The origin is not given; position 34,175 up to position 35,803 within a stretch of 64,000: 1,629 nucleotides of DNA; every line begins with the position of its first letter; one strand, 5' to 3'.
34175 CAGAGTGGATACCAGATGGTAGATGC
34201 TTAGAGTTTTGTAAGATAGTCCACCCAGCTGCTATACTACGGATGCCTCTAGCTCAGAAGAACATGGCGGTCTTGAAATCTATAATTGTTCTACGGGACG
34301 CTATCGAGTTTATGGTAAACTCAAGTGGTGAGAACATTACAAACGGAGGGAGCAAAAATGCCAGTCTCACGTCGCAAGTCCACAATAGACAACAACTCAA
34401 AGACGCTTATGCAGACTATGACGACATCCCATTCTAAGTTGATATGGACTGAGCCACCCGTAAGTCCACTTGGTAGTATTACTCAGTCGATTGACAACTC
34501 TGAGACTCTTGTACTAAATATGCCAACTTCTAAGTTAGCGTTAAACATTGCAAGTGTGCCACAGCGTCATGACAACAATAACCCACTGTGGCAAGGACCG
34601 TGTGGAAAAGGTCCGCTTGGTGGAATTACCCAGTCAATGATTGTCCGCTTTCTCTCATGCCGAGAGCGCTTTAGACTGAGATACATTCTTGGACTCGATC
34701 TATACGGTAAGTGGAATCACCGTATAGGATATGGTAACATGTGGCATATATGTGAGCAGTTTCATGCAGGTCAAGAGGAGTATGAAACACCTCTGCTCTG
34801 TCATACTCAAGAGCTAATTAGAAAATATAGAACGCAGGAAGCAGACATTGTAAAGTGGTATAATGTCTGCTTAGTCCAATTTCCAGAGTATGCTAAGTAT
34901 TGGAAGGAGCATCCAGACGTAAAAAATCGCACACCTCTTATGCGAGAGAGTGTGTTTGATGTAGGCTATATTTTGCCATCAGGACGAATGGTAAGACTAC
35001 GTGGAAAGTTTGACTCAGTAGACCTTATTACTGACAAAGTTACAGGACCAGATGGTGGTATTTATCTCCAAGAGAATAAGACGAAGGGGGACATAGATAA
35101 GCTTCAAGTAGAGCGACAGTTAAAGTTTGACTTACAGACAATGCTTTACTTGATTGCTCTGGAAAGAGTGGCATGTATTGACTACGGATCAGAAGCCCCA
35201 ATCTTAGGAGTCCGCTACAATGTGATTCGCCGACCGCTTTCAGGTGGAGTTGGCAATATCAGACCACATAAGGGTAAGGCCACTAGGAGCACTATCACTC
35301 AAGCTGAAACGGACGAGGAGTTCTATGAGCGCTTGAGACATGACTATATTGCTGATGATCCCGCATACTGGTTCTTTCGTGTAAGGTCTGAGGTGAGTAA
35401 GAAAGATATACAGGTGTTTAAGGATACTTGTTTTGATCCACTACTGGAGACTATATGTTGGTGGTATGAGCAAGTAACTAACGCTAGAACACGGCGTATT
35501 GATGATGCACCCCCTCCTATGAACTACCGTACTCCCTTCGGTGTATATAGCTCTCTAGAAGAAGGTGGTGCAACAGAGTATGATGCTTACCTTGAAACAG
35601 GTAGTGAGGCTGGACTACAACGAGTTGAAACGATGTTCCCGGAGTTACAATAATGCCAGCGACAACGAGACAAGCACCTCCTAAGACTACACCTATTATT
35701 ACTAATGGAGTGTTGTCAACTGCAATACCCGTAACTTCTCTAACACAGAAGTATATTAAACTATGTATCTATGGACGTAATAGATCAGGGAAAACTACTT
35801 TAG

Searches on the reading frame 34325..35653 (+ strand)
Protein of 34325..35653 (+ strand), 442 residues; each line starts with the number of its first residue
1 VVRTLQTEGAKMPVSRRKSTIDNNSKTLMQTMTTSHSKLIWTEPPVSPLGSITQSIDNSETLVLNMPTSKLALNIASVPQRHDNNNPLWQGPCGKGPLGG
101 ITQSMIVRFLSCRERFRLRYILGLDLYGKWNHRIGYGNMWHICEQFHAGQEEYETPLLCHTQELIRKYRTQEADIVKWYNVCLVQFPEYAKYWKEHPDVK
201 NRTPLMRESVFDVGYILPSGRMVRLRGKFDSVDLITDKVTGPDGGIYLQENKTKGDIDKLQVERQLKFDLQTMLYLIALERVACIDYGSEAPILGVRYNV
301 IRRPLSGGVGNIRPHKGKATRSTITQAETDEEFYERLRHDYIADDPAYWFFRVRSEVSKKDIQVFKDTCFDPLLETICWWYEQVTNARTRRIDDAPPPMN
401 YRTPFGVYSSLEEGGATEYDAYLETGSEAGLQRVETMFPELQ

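Call 30: search_protein_families(library=phrogs, proteins=[window:34325-35653:+], max_evalue=0.00001)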
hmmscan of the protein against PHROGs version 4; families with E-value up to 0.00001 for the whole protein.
window:34325-35653:+ (442 aa): 1 family
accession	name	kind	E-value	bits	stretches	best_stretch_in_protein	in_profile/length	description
phrog_1218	-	DNA, RNA and nucleotide metabolism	6.9e-13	49.6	1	101-338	10-241/364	exonuclease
